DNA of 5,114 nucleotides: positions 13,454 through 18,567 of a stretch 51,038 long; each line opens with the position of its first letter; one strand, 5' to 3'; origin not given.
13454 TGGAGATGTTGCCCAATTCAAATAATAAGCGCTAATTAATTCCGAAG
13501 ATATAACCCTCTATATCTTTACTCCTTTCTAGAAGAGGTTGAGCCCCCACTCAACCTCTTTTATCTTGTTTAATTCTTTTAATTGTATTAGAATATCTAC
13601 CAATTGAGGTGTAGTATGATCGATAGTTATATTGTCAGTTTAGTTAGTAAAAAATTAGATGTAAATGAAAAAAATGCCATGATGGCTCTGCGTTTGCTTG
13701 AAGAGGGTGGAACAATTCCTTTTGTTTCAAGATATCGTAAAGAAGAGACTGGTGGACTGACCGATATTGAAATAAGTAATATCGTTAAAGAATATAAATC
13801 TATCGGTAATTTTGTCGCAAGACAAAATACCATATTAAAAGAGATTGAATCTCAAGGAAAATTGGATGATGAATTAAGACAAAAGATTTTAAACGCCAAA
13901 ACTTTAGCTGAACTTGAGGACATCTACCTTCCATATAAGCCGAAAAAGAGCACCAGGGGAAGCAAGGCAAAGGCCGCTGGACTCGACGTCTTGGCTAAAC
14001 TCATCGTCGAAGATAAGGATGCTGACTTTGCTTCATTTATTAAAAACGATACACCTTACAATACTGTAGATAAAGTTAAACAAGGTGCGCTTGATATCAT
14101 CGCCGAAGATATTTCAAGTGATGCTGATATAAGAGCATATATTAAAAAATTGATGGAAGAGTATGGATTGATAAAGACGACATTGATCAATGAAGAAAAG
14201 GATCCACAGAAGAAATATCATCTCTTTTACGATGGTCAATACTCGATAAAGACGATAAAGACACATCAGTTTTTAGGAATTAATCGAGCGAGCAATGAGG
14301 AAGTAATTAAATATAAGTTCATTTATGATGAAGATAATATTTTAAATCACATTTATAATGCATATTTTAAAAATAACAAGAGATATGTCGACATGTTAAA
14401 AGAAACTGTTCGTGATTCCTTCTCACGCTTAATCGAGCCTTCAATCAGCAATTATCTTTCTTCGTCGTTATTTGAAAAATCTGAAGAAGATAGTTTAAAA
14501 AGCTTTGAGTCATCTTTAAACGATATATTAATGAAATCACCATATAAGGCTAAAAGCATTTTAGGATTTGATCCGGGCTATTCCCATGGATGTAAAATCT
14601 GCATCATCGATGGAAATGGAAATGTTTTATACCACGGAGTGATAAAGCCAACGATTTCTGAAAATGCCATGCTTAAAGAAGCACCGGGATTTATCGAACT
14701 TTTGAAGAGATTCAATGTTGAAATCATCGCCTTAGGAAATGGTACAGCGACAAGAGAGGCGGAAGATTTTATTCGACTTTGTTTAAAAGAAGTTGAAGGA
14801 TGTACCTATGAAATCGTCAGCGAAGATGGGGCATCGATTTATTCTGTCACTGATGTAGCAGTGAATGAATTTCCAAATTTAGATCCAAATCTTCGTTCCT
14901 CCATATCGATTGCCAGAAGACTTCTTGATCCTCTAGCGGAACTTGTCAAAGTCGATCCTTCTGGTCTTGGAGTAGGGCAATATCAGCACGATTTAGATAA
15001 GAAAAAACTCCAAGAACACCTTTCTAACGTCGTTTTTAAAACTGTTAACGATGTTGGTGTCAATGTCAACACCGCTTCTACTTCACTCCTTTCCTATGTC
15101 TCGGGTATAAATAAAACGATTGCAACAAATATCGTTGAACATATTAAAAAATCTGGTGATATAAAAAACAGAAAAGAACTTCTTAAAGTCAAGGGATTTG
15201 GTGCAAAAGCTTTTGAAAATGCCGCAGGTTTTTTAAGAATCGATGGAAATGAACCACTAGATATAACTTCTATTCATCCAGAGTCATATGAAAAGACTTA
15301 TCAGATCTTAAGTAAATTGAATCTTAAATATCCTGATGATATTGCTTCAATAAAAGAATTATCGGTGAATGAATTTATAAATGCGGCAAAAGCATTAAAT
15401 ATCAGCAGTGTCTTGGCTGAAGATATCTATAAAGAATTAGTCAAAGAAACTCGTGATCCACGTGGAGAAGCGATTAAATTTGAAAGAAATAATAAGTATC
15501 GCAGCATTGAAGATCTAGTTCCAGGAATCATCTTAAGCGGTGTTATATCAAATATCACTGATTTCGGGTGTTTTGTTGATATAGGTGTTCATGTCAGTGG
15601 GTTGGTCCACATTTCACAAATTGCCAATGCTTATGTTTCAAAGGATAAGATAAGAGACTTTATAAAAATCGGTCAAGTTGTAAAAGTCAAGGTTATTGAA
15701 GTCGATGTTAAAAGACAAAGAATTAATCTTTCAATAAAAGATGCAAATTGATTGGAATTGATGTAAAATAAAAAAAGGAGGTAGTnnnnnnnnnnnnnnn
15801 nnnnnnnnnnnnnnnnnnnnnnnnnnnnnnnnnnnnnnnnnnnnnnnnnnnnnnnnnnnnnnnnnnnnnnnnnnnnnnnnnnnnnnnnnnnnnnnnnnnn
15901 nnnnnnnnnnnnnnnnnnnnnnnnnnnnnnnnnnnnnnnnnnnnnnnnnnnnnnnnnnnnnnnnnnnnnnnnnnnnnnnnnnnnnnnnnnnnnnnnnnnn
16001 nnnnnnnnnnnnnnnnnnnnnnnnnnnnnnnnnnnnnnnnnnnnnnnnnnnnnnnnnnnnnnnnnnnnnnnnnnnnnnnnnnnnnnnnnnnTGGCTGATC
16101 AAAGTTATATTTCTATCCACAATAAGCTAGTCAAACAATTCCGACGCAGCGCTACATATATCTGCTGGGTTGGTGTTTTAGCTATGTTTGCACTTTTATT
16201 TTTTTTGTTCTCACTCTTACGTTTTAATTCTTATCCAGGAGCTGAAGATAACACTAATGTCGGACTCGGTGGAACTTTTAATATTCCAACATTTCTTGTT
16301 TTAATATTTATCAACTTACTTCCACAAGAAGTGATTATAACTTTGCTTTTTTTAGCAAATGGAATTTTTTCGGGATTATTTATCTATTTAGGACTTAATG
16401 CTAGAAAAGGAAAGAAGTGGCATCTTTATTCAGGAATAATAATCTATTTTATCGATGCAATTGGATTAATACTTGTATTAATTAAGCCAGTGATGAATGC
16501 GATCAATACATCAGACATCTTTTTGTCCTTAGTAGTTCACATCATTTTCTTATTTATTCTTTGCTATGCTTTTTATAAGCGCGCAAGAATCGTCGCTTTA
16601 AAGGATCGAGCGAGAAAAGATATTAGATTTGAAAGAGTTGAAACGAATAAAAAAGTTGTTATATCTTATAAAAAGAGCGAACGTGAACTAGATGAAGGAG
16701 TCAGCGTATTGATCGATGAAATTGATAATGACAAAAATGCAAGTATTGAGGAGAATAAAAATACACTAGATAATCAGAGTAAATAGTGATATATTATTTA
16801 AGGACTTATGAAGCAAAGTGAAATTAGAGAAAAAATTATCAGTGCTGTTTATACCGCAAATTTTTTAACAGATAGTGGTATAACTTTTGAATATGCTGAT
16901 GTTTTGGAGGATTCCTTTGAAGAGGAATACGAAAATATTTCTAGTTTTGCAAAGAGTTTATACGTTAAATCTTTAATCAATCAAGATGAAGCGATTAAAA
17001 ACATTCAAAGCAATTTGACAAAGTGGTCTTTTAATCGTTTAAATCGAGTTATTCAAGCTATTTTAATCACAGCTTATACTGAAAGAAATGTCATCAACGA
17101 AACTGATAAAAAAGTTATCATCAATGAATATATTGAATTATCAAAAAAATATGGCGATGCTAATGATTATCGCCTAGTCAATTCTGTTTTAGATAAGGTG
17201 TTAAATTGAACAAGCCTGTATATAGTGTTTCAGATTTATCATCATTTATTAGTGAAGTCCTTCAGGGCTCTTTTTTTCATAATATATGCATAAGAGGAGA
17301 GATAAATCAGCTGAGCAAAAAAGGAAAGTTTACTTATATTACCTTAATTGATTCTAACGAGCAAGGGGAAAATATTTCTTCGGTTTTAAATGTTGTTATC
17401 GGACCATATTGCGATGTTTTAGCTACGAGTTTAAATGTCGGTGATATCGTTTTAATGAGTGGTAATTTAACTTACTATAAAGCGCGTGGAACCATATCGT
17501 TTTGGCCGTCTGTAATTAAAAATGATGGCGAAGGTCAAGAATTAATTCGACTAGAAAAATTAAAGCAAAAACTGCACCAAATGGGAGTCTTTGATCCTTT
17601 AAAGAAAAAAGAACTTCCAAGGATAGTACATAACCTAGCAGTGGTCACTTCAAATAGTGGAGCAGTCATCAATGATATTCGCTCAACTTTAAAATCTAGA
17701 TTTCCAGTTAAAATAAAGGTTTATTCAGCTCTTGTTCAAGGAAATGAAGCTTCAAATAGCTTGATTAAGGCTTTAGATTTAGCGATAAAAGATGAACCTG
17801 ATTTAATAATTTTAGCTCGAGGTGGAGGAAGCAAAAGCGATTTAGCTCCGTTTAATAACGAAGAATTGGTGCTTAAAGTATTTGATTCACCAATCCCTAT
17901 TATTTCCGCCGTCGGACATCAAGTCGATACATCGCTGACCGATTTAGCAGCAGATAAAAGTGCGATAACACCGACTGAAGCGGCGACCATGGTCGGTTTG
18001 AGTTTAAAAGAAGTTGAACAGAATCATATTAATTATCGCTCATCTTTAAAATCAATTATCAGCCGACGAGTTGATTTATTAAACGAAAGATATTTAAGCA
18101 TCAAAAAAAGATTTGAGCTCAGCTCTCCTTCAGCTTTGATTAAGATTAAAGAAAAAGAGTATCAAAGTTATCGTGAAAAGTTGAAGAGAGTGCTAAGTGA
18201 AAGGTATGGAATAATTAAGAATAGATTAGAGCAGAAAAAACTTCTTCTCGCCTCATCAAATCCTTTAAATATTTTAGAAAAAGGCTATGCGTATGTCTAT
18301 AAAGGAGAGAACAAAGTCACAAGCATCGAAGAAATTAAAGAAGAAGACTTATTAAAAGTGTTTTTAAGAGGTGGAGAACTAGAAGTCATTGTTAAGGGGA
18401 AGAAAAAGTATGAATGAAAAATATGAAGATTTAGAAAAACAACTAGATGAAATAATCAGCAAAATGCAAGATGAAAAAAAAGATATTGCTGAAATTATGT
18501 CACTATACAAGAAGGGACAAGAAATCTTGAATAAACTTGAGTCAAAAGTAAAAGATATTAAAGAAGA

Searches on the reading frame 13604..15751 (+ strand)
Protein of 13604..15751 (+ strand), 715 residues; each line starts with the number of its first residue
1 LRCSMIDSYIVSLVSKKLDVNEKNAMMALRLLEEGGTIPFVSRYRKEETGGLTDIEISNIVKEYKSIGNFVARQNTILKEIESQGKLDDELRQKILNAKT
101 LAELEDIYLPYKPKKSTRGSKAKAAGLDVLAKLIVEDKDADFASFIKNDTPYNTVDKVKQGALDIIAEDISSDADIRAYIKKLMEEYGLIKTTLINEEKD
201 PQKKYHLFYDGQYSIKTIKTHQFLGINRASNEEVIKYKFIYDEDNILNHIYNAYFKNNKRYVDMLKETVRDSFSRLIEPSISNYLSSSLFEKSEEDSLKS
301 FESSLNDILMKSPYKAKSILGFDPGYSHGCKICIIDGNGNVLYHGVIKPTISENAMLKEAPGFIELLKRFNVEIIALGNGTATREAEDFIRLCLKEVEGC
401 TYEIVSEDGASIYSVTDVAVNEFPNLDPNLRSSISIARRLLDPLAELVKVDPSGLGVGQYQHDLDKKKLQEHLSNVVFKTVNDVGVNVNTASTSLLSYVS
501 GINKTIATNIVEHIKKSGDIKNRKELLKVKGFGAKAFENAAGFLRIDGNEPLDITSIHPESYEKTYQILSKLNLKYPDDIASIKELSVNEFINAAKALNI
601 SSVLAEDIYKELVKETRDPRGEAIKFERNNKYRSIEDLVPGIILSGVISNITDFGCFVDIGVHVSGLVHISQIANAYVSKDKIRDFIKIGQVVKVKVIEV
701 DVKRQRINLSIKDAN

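Call 53: search_protein_families(library=pfam, proteins=[window:13604-15751:+], max_evalue=0.00001)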
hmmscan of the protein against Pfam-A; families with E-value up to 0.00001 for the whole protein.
window:13604-15751:+ (715 aa): 7 families
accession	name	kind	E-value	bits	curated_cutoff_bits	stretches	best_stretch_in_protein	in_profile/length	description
PF16921.10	Tex_YqgF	-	1.7e-39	135.6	27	1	317-440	1-125/126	Tex protein YqgF-like domain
PF12836.13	HHH_3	-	3.1e-24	85.3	27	1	481-545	1-65/65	Helix-hairpin-helix motif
PF09371.15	Tex_N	-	1.1e-19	70.4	32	1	10-82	3-75/75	Tex-like protein N-terminal domain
PF00575.29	S1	-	1.3e-17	64.3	22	1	642-712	6-74/74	S1 RNA binding domain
PF22706.1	Tex_central_region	-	1e-16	61.9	27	1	142-301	10-178/178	Tex central region-like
PF17674.7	HHH_9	-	1.3e-11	45.6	23.1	1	550-620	1-70/70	HHH domain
PF14635.12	HHH_7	-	3.7e-11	43.8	27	1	456-547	7-104/104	Helix-hairpin-helix motif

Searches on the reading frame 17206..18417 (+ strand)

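Call 53: search_protein_families(library=pfam, proteins=[window:17206-18417:+], max_evalue=0.00001)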
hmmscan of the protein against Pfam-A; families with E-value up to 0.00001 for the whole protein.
window:17206-18417:+ (403 aa): 2 families
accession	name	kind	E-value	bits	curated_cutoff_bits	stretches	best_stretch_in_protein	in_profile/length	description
PF02601.20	Exonuc_VII_L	-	4.7e-69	233.7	35.9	2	128-343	1-216/315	Exonuclease VII, large subunit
PF13742.12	tRNA_anti_2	-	6.1e-12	46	27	1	6-100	1-90/95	OB-fold nucleic acid binding domain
